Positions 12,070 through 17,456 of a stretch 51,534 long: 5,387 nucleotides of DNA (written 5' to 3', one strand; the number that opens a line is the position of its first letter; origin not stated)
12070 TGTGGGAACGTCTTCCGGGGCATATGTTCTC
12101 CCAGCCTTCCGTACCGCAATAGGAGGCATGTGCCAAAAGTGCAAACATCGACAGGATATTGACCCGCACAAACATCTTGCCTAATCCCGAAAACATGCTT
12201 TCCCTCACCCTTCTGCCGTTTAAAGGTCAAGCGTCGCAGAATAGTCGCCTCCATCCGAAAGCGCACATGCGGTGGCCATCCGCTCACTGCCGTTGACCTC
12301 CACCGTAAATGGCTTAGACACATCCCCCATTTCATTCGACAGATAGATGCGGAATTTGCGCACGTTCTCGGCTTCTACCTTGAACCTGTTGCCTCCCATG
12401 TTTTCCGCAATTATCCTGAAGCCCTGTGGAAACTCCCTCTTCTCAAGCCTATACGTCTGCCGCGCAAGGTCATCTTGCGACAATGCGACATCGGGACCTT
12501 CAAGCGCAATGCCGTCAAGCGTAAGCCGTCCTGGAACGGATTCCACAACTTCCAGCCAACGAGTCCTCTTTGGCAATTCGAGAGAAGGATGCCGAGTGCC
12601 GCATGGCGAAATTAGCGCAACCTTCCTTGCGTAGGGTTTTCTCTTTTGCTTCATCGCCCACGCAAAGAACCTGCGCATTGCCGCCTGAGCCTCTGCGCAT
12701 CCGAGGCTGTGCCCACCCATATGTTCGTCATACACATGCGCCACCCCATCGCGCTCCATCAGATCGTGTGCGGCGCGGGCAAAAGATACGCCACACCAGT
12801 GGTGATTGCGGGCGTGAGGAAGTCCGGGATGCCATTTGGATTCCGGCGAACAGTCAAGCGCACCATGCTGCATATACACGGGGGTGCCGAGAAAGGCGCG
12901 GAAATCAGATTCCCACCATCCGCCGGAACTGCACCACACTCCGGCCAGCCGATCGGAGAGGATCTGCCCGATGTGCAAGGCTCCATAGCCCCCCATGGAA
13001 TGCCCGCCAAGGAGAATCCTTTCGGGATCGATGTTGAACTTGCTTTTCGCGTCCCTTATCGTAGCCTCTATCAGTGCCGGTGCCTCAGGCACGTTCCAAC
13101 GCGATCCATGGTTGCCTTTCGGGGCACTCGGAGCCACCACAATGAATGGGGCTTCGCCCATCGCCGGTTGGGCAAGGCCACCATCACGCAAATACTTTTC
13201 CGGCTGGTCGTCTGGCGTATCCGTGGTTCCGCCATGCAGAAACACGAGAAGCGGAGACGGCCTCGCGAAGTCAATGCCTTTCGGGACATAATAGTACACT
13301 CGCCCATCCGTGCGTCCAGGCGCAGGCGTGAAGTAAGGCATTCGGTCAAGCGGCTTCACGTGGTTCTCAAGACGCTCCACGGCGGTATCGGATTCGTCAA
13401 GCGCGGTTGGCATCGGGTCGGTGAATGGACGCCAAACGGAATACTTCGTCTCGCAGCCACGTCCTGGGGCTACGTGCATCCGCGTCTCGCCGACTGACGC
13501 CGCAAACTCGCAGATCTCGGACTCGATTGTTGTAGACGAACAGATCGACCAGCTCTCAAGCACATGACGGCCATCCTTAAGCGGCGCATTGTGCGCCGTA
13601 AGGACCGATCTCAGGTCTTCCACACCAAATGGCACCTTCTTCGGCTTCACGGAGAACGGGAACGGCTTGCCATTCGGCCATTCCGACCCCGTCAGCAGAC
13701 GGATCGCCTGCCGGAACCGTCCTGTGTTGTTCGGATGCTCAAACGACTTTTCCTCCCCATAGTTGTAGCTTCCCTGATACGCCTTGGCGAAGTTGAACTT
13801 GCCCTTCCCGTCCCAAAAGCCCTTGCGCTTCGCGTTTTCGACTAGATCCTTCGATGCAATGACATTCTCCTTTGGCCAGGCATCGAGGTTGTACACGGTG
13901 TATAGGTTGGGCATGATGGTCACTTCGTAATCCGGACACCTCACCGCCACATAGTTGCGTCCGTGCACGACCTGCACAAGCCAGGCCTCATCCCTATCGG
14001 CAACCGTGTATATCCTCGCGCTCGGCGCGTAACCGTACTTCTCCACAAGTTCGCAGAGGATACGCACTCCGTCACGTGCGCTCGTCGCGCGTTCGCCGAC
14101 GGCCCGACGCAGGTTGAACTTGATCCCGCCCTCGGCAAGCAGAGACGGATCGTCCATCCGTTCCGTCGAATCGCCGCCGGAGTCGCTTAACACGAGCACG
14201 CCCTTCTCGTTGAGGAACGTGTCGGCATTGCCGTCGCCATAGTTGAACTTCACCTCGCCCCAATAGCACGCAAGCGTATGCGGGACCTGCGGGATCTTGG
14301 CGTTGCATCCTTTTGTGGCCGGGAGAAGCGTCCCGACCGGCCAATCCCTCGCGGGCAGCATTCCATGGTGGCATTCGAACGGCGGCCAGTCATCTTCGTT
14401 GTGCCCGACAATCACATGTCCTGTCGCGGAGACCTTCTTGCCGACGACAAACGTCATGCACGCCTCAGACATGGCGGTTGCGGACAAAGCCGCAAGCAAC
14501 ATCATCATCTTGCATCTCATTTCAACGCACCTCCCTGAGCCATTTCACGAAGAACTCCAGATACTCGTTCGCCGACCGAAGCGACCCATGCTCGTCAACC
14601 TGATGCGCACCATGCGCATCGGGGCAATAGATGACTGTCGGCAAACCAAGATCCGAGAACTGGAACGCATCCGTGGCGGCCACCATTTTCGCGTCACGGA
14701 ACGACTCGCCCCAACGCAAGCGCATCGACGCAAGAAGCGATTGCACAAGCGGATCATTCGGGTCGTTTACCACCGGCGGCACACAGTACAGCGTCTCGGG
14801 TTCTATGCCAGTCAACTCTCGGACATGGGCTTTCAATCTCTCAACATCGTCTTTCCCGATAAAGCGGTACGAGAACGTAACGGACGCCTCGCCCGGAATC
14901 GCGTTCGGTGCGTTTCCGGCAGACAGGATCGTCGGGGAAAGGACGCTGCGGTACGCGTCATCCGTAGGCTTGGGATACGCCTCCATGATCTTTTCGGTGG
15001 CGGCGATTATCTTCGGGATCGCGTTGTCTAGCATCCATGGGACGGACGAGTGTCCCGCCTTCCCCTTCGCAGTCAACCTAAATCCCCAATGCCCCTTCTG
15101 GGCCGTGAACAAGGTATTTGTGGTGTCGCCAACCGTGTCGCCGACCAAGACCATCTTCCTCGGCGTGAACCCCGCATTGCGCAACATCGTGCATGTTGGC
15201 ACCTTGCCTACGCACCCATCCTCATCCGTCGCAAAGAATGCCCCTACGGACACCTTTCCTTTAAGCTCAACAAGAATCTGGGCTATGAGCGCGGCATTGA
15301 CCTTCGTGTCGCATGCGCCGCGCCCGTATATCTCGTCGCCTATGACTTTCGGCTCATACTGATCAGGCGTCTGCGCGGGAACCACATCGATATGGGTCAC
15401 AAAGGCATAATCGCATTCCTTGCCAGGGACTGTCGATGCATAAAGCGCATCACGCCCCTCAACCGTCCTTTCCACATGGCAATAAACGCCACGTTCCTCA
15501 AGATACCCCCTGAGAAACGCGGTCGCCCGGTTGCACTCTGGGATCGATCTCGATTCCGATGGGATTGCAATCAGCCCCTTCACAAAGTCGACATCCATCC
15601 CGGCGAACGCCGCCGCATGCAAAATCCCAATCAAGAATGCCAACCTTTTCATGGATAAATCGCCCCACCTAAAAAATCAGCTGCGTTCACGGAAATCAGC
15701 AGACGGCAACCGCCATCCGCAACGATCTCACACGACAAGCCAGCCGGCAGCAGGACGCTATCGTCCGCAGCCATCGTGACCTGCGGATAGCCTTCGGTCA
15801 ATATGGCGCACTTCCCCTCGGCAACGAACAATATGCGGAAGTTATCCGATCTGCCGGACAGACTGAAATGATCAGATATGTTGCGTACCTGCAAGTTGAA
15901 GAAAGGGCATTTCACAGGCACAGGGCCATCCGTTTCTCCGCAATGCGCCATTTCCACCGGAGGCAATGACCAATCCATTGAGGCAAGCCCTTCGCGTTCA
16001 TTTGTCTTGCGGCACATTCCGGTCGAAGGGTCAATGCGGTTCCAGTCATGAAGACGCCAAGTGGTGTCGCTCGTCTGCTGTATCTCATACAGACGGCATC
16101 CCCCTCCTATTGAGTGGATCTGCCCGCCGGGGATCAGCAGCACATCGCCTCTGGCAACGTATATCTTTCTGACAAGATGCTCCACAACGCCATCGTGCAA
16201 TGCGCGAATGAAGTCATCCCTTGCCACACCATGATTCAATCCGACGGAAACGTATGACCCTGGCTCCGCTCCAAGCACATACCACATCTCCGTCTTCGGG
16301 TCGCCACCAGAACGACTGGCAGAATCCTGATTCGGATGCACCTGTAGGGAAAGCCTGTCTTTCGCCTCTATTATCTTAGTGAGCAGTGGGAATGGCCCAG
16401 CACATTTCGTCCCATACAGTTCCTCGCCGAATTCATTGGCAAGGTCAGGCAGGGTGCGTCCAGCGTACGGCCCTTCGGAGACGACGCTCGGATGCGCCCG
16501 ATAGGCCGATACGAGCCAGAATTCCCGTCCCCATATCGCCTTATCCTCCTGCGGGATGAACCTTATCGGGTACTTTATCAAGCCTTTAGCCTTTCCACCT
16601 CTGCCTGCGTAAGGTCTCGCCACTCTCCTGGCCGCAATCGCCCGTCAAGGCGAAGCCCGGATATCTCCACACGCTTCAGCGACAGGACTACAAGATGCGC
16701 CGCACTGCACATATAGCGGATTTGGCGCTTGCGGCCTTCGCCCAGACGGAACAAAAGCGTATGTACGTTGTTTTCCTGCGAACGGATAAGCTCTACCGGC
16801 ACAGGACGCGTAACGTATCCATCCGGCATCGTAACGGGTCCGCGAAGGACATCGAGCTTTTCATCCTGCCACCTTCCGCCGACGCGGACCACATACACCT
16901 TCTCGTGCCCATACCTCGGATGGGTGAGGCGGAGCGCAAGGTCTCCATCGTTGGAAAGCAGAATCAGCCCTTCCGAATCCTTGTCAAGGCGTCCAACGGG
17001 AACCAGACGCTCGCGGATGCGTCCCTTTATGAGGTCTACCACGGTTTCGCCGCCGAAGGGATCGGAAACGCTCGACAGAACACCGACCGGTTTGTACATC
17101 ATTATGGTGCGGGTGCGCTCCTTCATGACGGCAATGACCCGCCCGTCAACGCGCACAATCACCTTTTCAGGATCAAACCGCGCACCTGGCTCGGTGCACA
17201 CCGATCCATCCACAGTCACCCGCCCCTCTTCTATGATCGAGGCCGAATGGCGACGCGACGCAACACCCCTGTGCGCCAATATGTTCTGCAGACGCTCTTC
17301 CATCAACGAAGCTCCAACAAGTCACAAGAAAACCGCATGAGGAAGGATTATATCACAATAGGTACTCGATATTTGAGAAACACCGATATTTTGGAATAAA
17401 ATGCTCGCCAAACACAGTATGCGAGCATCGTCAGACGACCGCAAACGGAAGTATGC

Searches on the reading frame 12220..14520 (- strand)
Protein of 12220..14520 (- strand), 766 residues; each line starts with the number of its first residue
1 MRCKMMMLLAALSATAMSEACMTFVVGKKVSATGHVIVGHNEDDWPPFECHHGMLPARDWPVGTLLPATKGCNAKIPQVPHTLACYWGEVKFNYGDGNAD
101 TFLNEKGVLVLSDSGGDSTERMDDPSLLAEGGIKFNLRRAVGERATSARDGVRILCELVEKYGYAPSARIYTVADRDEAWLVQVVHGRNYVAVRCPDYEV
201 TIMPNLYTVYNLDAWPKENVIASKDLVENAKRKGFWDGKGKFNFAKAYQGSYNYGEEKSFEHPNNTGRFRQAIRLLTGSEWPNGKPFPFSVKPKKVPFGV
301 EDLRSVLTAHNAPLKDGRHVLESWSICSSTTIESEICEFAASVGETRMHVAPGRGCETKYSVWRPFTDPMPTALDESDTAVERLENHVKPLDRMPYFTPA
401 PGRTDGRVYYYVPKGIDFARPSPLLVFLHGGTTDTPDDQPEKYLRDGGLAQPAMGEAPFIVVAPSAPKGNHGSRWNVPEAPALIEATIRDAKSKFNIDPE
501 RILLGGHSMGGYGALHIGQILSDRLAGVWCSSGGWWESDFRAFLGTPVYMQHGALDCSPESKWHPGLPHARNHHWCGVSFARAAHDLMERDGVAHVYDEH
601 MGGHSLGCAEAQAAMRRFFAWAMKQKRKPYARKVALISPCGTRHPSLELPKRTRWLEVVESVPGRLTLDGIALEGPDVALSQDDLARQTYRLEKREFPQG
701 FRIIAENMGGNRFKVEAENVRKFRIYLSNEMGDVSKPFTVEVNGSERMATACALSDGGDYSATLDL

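Call 67: search_protein_families(library=pfam, proteins=[window:12220-14520:-], max_evalue=0.0001)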
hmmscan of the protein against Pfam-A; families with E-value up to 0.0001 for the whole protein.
window:12220-14520:- (766 aa): 2 families
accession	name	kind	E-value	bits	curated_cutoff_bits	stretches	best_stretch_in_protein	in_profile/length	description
PF03577.20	Peptidase_C69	-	2.2e-27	96.5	23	1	20-310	1-287/402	Peptidase family C69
PF12697.13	Abhydrolase_6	-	4e-06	28.1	26.3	1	425-532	1-93/217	Alpha/beta hydrolase family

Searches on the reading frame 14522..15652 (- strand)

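Call 67: search_protein_families(library=pfam, proteins=[window:14522-15652:-], max_evalue=0.0001)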
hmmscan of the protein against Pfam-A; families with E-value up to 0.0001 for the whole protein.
window:14522-15652:- (376 aa): 2 families
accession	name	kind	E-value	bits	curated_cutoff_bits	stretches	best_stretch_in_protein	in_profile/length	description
PF07687.19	M20_dimer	-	5.3e-19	68.6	21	1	183-280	1-98/107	Peptidase dimerisation domain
PF01546.33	Peptidase_M20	-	5.7e-16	59.5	24.6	1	84-373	2-205/206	Peptidase family M20/M25/M40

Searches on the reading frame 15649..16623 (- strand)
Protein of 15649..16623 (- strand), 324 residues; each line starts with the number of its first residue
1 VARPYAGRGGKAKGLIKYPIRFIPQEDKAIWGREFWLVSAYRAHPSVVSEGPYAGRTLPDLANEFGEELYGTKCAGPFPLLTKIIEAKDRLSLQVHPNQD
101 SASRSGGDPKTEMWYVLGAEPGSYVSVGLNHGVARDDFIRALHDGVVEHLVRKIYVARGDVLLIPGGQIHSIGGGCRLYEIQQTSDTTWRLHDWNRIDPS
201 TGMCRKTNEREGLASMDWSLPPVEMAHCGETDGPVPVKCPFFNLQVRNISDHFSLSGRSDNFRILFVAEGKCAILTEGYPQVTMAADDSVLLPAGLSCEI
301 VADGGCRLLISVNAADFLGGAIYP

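Call 67: search_protein_families(library=pfam, proteins=[window:15649-16623:-], max_evalue=0.0001)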
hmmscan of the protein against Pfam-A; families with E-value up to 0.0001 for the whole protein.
window:15649-16623:- (324 aa): 1 family
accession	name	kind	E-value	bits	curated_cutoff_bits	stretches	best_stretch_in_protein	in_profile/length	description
PF20511.4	PMI_typeI_cat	-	4.2e-10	40.3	22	1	23-103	30-108/143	Phosphomannose isomerase type I, catalytic domain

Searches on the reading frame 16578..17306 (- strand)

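Call 67: search_protein_families(library=pfam, proteins=[window:16578-17306:-], max_evalue=0.0001)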
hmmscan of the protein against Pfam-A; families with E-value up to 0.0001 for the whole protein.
window:16578-17306:- (242 aa): 2 families
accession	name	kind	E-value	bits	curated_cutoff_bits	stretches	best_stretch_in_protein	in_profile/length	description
PF00849.27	PseudoU_synth_2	-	1.6e-19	71.1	26.8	1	67-202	2-152/152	RNA pseudouridylate synthase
PF01479.30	S4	-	6.6e-12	45.4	22.8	1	4-50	1-48/48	S4 domain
